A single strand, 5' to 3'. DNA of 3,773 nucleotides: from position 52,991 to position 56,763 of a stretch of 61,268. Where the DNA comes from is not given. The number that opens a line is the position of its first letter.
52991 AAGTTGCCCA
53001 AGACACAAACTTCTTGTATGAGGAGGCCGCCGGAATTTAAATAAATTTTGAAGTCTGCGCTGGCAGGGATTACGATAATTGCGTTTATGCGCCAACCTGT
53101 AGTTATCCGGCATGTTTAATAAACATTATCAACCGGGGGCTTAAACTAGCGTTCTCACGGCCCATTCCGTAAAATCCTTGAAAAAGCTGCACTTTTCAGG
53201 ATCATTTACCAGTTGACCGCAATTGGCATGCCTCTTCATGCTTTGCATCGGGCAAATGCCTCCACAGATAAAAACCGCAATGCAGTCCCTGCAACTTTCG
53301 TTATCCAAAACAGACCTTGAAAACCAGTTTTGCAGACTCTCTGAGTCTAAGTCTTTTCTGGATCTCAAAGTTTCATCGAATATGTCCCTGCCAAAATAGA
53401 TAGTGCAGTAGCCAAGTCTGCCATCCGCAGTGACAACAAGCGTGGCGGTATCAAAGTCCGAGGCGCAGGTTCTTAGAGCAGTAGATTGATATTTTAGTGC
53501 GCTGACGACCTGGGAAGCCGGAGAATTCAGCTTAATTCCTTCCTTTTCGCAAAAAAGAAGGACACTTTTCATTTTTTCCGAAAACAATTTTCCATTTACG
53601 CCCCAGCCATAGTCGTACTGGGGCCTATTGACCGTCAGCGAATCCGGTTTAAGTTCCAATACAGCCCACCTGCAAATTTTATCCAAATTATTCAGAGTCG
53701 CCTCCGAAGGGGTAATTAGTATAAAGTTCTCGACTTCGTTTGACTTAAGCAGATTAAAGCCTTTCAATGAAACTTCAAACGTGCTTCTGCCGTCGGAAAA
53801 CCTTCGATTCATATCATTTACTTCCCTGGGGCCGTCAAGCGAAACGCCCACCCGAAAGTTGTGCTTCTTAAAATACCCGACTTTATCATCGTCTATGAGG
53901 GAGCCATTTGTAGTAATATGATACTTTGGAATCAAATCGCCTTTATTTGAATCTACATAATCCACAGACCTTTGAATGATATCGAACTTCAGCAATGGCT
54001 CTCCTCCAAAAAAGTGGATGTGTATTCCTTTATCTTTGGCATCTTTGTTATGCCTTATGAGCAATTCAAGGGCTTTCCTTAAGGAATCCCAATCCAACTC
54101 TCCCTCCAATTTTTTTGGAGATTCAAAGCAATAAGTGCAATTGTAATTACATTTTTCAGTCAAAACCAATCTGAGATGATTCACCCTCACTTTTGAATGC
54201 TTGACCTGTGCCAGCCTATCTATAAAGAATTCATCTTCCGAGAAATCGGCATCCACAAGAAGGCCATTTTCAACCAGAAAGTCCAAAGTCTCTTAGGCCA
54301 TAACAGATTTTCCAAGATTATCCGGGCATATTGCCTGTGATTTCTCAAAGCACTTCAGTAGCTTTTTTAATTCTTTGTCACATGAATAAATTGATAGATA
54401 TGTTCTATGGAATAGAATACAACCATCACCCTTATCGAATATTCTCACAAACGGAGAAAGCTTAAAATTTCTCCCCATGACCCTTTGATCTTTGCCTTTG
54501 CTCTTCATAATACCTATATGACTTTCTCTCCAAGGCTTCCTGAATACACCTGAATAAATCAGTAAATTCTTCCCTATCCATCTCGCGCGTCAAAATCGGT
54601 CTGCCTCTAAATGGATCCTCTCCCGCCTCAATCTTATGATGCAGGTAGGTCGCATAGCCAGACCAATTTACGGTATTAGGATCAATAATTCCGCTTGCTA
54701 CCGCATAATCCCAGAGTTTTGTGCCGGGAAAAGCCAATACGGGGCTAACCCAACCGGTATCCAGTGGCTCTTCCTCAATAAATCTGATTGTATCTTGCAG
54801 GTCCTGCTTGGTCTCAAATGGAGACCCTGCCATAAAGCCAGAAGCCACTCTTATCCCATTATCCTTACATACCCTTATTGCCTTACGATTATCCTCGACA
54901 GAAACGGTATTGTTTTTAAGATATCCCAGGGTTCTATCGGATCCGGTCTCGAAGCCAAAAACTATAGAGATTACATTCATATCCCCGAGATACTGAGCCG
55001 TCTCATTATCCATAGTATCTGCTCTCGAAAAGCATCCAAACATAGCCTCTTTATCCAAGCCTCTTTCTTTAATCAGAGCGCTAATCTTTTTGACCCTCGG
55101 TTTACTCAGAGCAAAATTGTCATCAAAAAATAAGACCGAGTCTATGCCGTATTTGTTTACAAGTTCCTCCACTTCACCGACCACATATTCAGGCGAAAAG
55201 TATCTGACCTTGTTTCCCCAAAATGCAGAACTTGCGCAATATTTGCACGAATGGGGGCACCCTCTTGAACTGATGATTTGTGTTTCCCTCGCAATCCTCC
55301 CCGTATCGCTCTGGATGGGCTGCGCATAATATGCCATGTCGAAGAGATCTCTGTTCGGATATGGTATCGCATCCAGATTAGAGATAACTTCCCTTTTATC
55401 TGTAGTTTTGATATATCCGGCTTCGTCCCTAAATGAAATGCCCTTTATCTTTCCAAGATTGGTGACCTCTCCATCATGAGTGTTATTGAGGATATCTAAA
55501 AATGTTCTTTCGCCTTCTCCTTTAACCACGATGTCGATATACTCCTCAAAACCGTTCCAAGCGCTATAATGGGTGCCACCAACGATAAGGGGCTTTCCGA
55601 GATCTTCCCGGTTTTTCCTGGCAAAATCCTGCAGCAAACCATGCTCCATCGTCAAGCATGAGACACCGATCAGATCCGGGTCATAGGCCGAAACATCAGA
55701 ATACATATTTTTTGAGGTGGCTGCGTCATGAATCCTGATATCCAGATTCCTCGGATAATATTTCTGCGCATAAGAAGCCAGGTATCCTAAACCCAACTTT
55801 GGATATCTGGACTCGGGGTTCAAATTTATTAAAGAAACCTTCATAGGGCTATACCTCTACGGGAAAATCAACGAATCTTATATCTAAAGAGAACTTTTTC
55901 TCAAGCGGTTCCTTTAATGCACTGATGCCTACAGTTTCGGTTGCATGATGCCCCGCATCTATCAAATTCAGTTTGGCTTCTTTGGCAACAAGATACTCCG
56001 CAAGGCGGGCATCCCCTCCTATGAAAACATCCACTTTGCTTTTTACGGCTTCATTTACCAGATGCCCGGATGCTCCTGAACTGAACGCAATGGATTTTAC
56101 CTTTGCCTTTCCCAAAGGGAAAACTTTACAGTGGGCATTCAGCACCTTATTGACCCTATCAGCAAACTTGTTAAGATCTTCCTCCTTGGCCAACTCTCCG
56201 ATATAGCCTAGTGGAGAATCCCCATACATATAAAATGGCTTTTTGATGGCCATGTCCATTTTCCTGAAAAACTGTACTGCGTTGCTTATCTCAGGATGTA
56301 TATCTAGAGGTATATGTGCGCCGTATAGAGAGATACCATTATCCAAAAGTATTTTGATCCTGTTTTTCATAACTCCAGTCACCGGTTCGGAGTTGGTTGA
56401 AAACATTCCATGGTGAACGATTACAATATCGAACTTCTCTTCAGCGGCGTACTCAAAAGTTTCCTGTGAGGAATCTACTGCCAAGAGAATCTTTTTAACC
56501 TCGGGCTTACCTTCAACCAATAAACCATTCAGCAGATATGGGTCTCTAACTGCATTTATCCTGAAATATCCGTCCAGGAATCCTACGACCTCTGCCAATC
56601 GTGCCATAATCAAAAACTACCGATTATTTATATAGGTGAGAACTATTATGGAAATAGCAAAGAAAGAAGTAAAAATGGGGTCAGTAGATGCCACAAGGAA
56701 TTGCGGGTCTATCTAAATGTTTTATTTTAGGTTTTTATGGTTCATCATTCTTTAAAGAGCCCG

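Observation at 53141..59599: Uncharacterised cassette: three radical-SAM enzymes (SPASM, B12, twitch), an RRE-like ORF, a candidate mini-peptide, NIF3, a creatininase/MftE-like hydrolase and a LysRS-like ligase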

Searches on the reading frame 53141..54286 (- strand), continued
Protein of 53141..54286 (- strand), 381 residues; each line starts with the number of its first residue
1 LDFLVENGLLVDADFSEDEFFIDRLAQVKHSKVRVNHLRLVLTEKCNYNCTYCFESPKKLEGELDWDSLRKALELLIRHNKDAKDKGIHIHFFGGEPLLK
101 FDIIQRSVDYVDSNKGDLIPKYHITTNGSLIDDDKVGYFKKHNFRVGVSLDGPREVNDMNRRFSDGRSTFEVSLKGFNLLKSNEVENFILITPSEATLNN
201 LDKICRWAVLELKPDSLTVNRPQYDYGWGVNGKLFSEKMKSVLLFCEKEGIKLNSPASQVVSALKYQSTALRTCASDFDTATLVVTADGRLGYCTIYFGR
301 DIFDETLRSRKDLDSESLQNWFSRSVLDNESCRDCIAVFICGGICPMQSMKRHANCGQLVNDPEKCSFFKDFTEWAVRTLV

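Call 76: find_encoding_contigs(protein=P0010, flank=8000, max_places=2)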
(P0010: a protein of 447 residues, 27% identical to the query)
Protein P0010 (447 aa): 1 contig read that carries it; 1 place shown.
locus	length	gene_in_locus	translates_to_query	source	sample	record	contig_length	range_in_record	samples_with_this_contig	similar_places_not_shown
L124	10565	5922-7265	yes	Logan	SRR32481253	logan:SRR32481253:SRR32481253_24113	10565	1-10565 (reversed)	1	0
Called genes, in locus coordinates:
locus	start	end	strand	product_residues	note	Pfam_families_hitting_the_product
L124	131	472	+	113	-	PF02575:YbaB_DNA_bd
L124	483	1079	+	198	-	PF21176:RecR_HhH, PF02132:RecR_ZnF, PF01751:Toprim, PF13662:Toprim_4, PF21175:RecR_C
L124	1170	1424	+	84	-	PF07441:BofA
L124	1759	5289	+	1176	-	PF01855:POR_N, PF17147:PFOR_II, PF01558:POR, PF10371:EKR, PF12838:Fer4_7, PF13183:Fer4_8, PF13484:Fer4_16, PF22338:Pyruv_OxRed_insertion, +7 more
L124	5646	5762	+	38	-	-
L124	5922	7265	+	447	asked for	PF13353:Fer4_12, PF04055:Radical_SAM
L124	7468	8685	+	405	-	PF05977:MFS_3, PF07690:MFS_1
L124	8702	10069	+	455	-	PF01523:PmbA_TldD_1st (faint), PF19290:PmbA_TldD_2nd (weak), PF19289:PmbA_TldD_3rd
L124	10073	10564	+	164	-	?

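Call 79: search_protein_families(library=pfam, proteins=[L122:6762-7841:+, L122:9409-10905:+, L122:10914-11615:+, L122:12306-13571:+, L122:13573-14160:-], max_evalue=0.05)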
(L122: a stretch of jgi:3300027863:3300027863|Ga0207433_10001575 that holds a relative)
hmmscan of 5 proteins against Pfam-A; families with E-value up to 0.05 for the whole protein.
L122:6762-7841:+ (359 aa): 0 families

L122:9409-10905:+ (498 aa): 2 families
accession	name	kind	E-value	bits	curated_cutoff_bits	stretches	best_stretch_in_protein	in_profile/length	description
PF04055.27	Radical_SAM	-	8.1e-14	52.6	29.5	1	254-404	2-154/166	Radical SAM superfamily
PF02310.24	B12-binding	-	0.033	14.5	32.1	0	125-188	61-120/121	B12 binding domain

L122:10914-11615:+ (233 aa): 1 family
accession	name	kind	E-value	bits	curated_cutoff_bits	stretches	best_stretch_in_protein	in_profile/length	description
PF01934.22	HepT-like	-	0.035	14.3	23.5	0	35-86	54-104/120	Ribonuclease HepT-like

L122:12306-13571:+ (421 aa): 0 families

L122:13573-14160:- (195 aa): 2 families
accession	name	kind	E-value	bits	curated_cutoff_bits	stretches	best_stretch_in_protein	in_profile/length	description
PF20856.2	SdbC_C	-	0.012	16.2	27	1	69-101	11-43/70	SdbC, C-terminal domain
PF11090.14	Phage_T7_Gp13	-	0.042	14.7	25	1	135-175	21-64/86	Bacteriophage T7, probable scaffold protein Gp13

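Call 80: predict_structure(alignment_id=A5)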
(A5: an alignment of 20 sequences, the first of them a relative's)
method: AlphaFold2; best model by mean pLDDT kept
length: 424 residues; sequences in the alignment: 20
mean_pLDDT: 90.8   pTM: 0.89
mean pLDDT of the five models: 90.8, 89.6, 88.9, 87.9, 87.6
residues with pLDDT >= 90: 291; 70-90: 119; 50-70: 14; < 50: 0
segments of 3 or more residues with pLDDT < 50: none
pLDDT, mean of each block of 10 residues (from residue 1): 94 93 94 93 92 96 92 76 92 84 59 92 96 93 95 98 97 98 98 96 93 98 98 95 97 97 87 93 98 97 92 79 83 86 78 89 82 88 89 84 87 96 89
secondary structure, 60 per line:
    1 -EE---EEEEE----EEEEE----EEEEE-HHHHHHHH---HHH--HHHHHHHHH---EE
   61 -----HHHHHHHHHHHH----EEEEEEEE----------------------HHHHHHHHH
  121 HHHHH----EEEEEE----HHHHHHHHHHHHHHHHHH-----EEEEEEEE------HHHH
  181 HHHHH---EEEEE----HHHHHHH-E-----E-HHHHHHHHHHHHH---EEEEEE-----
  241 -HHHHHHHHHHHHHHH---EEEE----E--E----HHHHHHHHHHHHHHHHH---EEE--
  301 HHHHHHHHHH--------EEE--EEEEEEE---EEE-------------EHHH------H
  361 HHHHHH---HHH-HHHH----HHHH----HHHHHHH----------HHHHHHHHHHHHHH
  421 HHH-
elements in order: E7-11 E16-20 E25-29 H31-38 H47-55 H66-77 E82-89 H112-125 E130-135 H140-157 E163-170 H177-185 E189-193 H198-204 H214-226 E230-235 H242-256 E260-263 H276-292 E296-298 H301-310 E319-321 E324-330 E334-336 H360-366 H374-377 H382-385 H390-396 H407-423

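Call 83: fold_search(model_id=the predicted structure, library=pdb)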
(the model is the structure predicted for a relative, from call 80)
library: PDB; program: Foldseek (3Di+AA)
matches with E <= 10: 1583; with E <= 0.001: 121
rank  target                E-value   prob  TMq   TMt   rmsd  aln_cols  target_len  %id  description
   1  5why_B                3.6e-21  1.00  0.74  0.74   7.5       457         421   21  Structural Insights into Thioether Bond Formation in the Biosynthesis of Sactipeptides (released 2017-07-26)
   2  8vpo                  1.3e-20  1.00  0.74  0.71   5.3       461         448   21  X-Ray Crystal Structure of TigE from Paramaledivibacter caminithermalis (released 2024-02-07)
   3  5wgg_A                1.7e-19  1.00  0.74  0.71   7.3       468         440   20  Structural Insights into Thioether Bond Formation in the Biosynthesis of Sactipeptides (released 2017-07-26)
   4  5why_A                2.1e-19  1.00  0.72  0.73   7.6       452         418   20  Structural Insights into Thioether Bond Formation in the Biosynthesis of Sactipeptides (released 2017-07-26)
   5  4k37_B                7.0e-18  1.00  0.65  0.74   4.4       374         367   20  Native anSMEcpe with bound AdoMet (released 2013-05-08)
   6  4k39_B                2.1e-17  1.00  0.66  0.77   3.8       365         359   20  Native anSMEcpe with bound AdoMet and Cp18Cys peptide (released 2013-05-08)
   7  4k39_A                2.7e-17  1.00  0.66  0.76   4.1       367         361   20  Native anSMEcpe with bound AdoMet and Cp18Cys peptide (released 2013-05-08)
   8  4k36_A                4.3e-17  1.00  0.66  0.72   4.3       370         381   19  His6 tagged anSMEcpe with bound AdoMet (released 2013-05-08)
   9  4k36_B                5.5e-17  1.00  0.66  0.75   4.1       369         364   20  His6 tagged anSMEcpe with bound AdoMet (released 2013-05-08)
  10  4k37_A                9.3e-17  1.00  0.65  0.75   4.1       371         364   19  Native anSMEcpe with bound AdoMet (released 2013-05-08)
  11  4k38_A                1.0e-16  1.00  0.66  0.75   3.7       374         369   19  Native anSMEcpe with bound AdoMet and Kp18Cys peptide (released 2013-05-08)
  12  4k38_B                2.1e-16  1.00  0.67  0.77   4.0       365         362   19  Native anSMEcpe with bound AdoMet and Kp18Cys peptide (released 2013-05-08)
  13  9gm3_A                4.3e-16  1.00  0.65  0.72   3.8       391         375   18  Crystal structure of the complex formed between the radical SAM protein ChlB and the leader region of its precursor su (released 2025-06-25)
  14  9gm3_C                6.1e-16  1.00  0.65  0.73   3.8       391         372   18  Crystal structure of the complex formed between the radical SAM protein ChlB and the leader region of its precursor su (released 2025-06-25)
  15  9gmc_A                1.7e-15  1.00  0.64  0.72   4.0       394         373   18  Crystal structure of the complex formed between the radical SAM protein ChlB and the R3A mutant of ChlA (released 2025-06-25)
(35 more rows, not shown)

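Call 105: search_solved_structures(query=L122:12306-13571:+, max_evalue=1)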
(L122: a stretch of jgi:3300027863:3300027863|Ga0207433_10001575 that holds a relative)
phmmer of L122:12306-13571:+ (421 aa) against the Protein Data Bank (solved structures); distinct sequences matched with E-value up to 1: 6.
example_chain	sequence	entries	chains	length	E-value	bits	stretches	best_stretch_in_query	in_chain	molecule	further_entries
2y27_A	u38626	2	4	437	0.00054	22.3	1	200-308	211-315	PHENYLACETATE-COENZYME A LIGASE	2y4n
4r1l_A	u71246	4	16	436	0.0026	20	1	236-308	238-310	Phenylacetate-coenzyme A ligase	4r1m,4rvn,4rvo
9s3l_A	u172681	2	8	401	0.0052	19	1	208-309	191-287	Phenylacetate-CoA ligase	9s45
2y4o_A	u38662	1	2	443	0.066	15.4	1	221-308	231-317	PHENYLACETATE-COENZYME A LIGASE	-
9uzo_J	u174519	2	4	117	0.23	13.6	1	107-161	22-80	Virion membrane protein OPG147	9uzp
8u0r_A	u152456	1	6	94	0.44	12.7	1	111-162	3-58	Virion membrane protein A21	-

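Call 109: search_protein_families(library=padloc, proteins=[window:53141-54286:-], max_evalue=0.001)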
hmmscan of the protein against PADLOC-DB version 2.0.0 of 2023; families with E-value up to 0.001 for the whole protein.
window:53141-54286:- (381 aa): 2 families
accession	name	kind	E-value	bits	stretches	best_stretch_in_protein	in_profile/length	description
PDLC02903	pVip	-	2.4e-16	58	1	40-155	4-105/257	Viperins not associated with kinases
PDLC02904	pVip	-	9e-13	46.3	1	41-158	8-115/262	Viperins associated with kinases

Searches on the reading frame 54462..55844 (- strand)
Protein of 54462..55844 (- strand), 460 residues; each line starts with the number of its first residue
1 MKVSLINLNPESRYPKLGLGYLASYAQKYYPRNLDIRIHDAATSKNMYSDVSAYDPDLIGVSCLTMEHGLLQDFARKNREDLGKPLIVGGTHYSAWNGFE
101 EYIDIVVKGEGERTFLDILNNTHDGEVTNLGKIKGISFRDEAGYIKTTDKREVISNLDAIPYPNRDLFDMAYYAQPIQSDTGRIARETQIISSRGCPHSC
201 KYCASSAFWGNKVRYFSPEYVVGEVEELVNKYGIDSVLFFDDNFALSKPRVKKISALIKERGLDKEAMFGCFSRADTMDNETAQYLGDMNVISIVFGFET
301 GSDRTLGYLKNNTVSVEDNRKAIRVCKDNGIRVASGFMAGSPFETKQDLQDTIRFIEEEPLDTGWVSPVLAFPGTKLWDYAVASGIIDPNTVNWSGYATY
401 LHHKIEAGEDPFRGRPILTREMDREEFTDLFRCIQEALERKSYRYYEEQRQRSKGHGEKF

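Call 5: search_protein_families(library=pfam, proteins=[window:54462-55844:-], max_evalue=0.01)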
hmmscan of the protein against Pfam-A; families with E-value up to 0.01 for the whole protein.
window:54462-55844:- (460 aa): 4 families
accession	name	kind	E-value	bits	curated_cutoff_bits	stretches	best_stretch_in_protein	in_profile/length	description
PF04055.27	Radical_SAM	-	7.1e-25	88.5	29.5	1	190-356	1-166/166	Radical SAM superfamily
PF02310.24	B12-binding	-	4.5e-10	39.8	32.1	1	5-118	3-120/121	B12 binding domain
PF13353.11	Fer4_12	-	0.0017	19.1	22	0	194-290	13-110/137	4Fe-4S single cluster domain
PF19864.5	Radical_SAM_N2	-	0.0018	18.2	29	0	75-125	78-128/151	Radical SAM proteins, N-terminal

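Call 6: search_protein_families(library=ncbifam, proteins=[window:54462-55844:-], max_evalue=0.01)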
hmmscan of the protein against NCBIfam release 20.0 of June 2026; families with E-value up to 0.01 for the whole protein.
window:54462-55844:- (460 aa): 28 families (the best 25 are shown)
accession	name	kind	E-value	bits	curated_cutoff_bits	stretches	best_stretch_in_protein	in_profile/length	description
TIGR03471.1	HpnJ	equivalog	1.6e-36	126.2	577.6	1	101-391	119-397/472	hopanoid biosynthesis associated radical SAM protein HpnJ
TIGR02026.1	BchE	equivalog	1.7e-34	119.5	481.35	1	40-379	48-385/497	magnesium-protoporphyrin IX monomethyl ester anaerobic oxidative cyclase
NF050148.1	rSAM_ApyD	equivalog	3.2e-32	111.7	750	1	33-357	48-364/645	RiPP biosynthesis radical SAM protein ApyD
TIGR04014.1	B12_SAM_MJ_0865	equivalog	3.9e-30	105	360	1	40-383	23-360/434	methyl-coenzyme M reductase glutamine C-methyltransferase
NF033712.0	B12_rSAM_KedN5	subfamily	8.9e-29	100.2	700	1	17-261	18-268/624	KedN5 family methylcobalamin-dependent radical SAM C-methyltransferase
NF038361.1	rSAM_Sden_1168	equivalog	9.2e-28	97.1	575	1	102-388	198-480/560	Sden_1168 family B12-binding radical SAM P-methyltransferase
TIGR04479.1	bcpD_PhpK_rSAM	subfamily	5.7e-27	94.3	600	1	106-359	175-409/504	PhpK family radical SAM P-methyltransferase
TIGR04013.1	B12_SAM_MJ_1487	hypoth_equivalog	1.8e-26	92.9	251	1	48-358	35-332/382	TIGR04013 family B12-binding domain/radical SAM domain-containing protein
TIGR04072.2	rSAM_ladder_B12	equivalog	1.4e-23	83.2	360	1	74-391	89-382/443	lipid biosynthesis B12-binding/radical SAM protein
NF033070.1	rSAM_AprD4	equivalog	9.1e-23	80.9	500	1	149-402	162-411/456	AprD4 family radical SAM diol-dehydratase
TIGR03975.1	rSAM_ocin_1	subfamily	3.9e-20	71.9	281.85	1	89-356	163-427/606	RiPP maturation radical SAM C-methyltransferase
TIGR04367.1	HpnR_B12_rSAM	equivalog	1.5e-19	69.9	650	1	35-379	38-371/490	hopanoid C-3 methylase HpnR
NF040542.1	rSAM_RCCLKC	equivalog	2.4e-19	69.8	450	1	99-363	96-354/423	arsinothricin biosynthesis radical SAM protein ArsL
TIGR04385.1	B12_rSAM_cofa1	equivalog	8.4e-19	68.1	450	1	52-392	58-405/438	B12 lower ligand biosynthesis radical SAM protein BzaD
TIGR04295.1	B12_rSAM_oligo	hypoth_equivalog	2.2e-16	59.6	400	1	102-394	123-393/422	TIGR04295 family B12-binding domain-containing radical SAM protein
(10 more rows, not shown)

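Call 109: search_protein_families(library=padloc, proteins=[window:54462-55844:-], max_evalue=0.001)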
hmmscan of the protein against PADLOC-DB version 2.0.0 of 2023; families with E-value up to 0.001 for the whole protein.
window:54462-55844:- (460 aa): 1 family
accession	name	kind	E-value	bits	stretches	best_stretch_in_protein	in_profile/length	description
PDLC04689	PDC-M51A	-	1.5e-09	35.2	1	183-378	184-371/420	-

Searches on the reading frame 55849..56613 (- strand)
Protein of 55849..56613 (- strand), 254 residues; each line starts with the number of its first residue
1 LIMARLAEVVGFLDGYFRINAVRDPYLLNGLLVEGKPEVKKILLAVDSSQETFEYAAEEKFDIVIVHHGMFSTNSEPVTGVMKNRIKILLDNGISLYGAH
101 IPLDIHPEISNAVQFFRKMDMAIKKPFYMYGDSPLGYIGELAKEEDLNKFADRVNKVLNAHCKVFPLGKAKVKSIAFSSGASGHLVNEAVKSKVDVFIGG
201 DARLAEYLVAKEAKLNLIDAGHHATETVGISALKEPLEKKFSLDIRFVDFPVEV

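Call 5: search_protein_families(library=pfam, proteins=[window:55849-56613:-], max_evalue=0.01)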
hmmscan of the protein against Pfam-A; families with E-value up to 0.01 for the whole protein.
window:55849-56613:- (254 aa): 1 family
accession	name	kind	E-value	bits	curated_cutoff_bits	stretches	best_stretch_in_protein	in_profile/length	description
PF01784.24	DUF34_NIF3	-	4.1e-54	184.3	23.4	1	6-248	3-250/256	Duf34/NIF3 (NGG1p interacting factor 3)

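Call 6: search_protein_families(library=ncbifam, proteins=[window:55849-56613:-], max_evalue=0.01)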
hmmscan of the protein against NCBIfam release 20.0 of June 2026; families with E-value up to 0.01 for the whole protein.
window:55849-56613:- (254 aa): 2 families
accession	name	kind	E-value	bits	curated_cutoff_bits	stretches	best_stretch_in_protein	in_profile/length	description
TIGR00486.1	YbgI_SA1388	equivalog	1.4e-50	172.3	130.55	1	5-252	2-248/250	Nif3-like dinuclear metal center hexameric protein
NF008064.0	PRK10799.1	equivalog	2.7e-44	151.9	414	1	18-251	15-244/247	type 2 GTP cyclohydrolase I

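Call 109: search_protein_families(library=padloc, proteins=[window:55849-56613:-], max_evalue=0.001)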
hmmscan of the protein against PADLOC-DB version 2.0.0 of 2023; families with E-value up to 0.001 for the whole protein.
window:55849-56613:- (254 aa): 0 families
